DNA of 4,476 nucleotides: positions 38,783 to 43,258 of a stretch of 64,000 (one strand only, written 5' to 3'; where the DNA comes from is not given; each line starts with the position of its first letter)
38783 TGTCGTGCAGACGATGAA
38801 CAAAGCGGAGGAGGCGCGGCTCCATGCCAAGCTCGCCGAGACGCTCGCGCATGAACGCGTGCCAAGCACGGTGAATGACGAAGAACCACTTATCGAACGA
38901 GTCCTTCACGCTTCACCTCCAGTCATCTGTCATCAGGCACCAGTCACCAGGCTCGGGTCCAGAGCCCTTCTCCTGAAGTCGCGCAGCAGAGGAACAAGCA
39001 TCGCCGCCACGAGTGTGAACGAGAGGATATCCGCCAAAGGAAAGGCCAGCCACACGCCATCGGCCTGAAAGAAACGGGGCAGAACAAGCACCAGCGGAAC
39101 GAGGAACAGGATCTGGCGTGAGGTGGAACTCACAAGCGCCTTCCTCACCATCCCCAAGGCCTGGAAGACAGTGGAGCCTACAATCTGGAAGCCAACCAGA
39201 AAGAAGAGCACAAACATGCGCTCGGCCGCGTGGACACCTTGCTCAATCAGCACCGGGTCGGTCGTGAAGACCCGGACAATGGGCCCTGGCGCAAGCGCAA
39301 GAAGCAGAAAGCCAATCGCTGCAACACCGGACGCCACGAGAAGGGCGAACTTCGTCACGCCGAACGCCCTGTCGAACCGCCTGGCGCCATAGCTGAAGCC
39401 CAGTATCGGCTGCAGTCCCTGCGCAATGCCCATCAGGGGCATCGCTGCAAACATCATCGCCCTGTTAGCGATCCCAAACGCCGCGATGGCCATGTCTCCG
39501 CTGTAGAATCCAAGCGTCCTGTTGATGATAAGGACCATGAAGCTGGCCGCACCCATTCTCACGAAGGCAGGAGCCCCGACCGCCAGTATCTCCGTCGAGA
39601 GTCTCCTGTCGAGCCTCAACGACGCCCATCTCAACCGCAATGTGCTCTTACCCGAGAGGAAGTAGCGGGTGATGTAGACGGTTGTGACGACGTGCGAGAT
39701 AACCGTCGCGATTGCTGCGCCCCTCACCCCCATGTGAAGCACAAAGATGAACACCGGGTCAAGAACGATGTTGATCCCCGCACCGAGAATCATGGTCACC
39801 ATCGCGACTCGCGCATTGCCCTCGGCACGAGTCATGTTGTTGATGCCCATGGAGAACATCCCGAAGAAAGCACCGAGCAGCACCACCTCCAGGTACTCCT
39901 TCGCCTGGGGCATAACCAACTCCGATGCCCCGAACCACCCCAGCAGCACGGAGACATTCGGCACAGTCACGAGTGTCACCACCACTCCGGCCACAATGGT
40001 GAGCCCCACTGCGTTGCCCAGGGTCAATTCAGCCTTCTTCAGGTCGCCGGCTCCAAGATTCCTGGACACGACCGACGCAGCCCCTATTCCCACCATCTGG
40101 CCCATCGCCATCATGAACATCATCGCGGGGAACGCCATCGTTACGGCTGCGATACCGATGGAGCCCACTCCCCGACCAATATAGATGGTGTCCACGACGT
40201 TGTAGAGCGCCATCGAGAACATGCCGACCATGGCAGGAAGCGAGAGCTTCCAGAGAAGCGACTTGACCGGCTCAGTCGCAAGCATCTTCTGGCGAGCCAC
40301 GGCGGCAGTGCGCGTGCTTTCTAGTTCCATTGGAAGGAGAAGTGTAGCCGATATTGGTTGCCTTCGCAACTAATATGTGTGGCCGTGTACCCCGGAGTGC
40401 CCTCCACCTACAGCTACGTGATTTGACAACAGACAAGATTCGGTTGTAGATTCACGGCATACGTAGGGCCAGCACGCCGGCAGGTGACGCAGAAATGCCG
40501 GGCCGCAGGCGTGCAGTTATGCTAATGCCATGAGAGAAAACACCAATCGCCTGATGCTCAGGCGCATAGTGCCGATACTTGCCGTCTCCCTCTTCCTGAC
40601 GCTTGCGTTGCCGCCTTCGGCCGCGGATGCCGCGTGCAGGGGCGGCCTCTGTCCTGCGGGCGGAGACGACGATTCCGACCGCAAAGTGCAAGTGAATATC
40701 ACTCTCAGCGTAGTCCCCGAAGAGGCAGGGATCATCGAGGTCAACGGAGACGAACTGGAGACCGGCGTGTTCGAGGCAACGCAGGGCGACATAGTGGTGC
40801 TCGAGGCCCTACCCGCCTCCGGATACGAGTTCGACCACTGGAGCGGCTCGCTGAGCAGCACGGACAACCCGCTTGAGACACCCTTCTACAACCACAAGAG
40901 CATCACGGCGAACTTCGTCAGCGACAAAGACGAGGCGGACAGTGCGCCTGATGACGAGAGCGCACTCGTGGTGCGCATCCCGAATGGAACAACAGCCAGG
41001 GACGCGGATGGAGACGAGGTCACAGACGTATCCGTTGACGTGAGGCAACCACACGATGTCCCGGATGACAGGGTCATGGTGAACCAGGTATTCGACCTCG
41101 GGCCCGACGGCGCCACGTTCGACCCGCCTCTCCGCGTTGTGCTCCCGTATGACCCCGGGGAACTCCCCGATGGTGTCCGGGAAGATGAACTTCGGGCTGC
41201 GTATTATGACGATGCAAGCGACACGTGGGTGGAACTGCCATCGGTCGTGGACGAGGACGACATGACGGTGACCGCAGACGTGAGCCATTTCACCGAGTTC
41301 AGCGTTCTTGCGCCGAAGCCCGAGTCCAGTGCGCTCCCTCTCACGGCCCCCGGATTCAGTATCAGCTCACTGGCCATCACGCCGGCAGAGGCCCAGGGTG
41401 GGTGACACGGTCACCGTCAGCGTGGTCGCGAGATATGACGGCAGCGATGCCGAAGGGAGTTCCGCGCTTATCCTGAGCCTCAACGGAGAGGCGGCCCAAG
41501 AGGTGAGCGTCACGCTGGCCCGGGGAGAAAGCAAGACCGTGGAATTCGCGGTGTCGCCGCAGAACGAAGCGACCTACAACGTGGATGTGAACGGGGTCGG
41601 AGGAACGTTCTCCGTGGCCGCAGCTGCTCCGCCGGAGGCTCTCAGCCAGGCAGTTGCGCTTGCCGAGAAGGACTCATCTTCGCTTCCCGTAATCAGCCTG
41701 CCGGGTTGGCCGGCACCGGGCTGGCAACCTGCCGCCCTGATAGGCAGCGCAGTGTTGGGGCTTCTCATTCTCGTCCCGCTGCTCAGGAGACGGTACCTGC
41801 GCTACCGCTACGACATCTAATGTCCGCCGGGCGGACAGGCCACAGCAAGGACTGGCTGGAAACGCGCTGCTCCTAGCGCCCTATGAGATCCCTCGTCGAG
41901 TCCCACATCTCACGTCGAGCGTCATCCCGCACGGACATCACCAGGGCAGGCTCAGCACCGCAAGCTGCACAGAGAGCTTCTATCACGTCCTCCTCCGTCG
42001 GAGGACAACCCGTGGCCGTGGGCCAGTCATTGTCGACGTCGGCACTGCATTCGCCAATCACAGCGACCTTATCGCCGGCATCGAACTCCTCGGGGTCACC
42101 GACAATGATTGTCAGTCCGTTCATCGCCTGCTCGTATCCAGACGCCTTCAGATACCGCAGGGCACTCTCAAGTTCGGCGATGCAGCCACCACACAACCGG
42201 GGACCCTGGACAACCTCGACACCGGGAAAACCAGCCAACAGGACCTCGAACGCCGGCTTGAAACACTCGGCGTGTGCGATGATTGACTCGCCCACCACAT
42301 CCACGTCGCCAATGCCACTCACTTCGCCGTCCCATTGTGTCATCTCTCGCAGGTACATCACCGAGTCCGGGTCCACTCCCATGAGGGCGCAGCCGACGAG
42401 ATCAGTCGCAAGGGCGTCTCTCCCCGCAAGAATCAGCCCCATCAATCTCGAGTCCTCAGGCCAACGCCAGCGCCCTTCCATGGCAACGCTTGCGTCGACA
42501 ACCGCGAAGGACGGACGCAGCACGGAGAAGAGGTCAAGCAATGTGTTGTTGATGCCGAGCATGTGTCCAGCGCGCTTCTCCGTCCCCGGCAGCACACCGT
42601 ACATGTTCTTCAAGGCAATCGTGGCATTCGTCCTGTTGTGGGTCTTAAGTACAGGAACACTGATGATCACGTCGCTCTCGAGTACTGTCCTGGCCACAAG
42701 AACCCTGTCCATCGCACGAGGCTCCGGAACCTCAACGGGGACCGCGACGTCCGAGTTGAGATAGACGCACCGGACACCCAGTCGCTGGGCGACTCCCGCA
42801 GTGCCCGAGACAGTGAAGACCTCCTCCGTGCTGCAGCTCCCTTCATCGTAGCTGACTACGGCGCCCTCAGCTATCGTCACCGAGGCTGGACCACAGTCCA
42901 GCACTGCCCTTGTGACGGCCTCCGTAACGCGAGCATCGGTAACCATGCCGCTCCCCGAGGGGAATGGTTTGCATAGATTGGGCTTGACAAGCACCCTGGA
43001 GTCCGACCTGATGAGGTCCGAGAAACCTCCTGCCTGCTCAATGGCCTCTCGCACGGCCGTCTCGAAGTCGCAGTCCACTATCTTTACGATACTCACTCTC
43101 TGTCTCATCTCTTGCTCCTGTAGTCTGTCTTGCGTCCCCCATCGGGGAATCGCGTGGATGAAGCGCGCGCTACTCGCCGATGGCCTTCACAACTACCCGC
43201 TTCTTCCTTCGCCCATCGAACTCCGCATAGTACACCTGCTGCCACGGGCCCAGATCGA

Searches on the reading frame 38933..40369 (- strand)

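Call 66: search_protein_families(library=pfam, proteins=[window:38933-40369:-], max_evalue=0.00001)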
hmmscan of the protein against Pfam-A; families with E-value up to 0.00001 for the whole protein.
window:38933-40369:- (478 aa): 1 family
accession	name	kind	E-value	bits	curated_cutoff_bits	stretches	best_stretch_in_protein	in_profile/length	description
PF01554.23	MatE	-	2e-46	158.1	24.9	2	45-206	1-161/161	MatE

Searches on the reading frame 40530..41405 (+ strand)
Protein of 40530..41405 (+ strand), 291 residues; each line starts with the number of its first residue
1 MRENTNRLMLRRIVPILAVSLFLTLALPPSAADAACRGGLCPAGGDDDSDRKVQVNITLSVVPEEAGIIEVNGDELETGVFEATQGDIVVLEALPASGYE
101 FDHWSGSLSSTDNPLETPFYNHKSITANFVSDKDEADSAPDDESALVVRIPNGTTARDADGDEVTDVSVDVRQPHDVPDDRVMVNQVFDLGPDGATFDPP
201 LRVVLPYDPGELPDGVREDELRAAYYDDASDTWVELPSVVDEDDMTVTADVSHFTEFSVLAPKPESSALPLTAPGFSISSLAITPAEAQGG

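Call 66: search_protein_families(library=pfam, proteins=[window:40530-41405:+], max_evalue=0.00001)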
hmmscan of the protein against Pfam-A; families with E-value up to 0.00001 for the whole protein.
window:40530-41405:+ (291 aa): 1 family
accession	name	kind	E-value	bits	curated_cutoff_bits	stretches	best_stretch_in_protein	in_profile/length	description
PF18998.6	Flg_new_2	-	1.9e-08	34.6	23.6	1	60-131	4-71/73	Divergent InlB B-repeat domain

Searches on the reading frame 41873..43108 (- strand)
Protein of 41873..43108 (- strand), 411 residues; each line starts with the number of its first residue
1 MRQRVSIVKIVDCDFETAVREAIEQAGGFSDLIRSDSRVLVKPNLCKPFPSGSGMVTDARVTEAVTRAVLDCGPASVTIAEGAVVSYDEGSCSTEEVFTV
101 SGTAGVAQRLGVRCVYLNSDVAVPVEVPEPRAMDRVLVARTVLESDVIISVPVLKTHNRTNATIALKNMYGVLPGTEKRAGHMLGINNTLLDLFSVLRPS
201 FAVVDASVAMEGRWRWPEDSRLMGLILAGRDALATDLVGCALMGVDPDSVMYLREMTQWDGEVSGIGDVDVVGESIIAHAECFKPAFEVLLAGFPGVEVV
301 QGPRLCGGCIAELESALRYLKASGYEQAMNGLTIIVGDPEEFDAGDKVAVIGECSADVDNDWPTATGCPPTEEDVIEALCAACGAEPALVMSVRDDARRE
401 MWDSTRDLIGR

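Call 66: search_protein_families(library=pfam, proteins=[window:41873-43108:-], max_evalue=0.00001)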
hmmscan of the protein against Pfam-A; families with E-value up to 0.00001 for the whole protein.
window:41873-43108:- (411 aa): 1 family
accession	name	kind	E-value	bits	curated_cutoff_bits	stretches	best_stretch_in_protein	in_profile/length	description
PF04015.17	DUF362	-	7.7e-45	153.8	24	1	39-240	1-199/200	Domain of unknown function (DUF362)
